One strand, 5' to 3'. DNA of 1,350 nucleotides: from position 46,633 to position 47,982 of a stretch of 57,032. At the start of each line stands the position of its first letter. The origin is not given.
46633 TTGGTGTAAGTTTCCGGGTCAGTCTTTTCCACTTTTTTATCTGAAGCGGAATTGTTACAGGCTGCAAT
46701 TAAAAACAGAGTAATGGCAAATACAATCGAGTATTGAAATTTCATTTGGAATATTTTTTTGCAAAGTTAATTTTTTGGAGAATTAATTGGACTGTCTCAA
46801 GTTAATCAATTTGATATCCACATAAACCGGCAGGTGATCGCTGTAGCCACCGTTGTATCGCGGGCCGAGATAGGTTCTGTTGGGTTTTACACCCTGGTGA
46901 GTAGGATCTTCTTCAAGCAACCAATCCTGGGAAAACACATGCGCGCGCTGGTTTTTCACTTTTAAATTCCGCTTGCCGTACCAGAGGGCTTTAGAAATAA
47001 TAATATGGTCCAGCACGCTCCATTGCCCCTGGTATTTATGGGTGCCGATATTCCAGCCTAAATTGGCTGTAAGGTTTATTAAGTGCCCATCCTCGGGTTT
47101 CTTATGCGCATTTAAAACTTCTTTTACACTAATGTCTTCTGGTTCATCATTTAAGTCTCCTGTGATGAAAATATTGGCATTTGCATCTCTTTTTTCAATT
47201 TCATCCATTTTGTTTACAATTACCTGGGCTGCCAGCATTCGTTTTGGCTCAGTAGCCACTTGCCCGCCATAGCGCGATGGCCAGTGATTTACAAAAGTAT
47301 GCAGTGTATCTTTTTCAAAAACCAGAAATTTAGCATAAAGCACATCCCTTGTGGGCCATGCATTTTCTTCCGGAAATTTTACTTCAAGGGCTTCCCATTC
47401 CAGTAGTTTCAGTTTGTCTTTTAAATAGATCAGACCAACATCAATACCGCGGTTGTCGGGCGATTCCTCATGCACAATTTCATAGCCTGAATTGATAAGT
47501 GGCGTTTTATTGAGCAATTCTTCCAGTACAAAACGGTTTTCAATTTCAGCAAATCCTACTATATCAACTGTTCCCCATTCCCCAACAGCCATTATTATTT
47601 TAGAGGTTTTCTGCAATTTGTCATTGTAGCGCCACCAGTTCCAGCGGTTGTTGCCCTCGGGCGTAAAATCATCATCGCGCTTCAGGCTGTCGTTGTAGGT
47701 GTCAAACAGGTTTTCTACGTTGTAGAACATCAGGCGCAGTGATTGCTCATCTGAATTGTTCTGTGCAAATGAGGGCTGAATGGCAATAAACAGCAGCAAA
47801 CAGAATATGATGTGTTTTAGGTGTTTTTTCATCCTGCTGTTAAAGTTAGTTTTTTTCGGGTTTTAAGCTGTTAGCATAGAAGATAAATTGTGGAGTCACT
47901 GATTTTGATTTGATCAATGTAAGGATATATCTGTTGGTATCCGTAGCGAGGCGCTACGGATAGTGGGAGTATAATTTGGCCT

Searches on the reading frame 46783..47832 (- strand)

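Call 40: search_protein_families(library=pfam, proteins=[window:46783-47832:-], max_evalue=0.001)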
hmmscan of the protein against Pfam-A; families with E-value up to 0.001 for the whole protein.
window:46783-47832:- (349 aa): 2 families
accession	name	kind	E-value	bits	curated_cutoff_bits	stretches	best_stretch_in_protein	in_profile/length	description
PF19580.5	Exo_endo_phos_3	-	1.7e-95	320.1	27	1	35-340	3-309/311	Endonuclease/Exonuclease/phosphatase family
PF03372.29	Exo_endo_phos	-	3.8e-06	27.3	24.5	1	90-284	32-207/225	Endonuclease/Exonuclease/phosphatase family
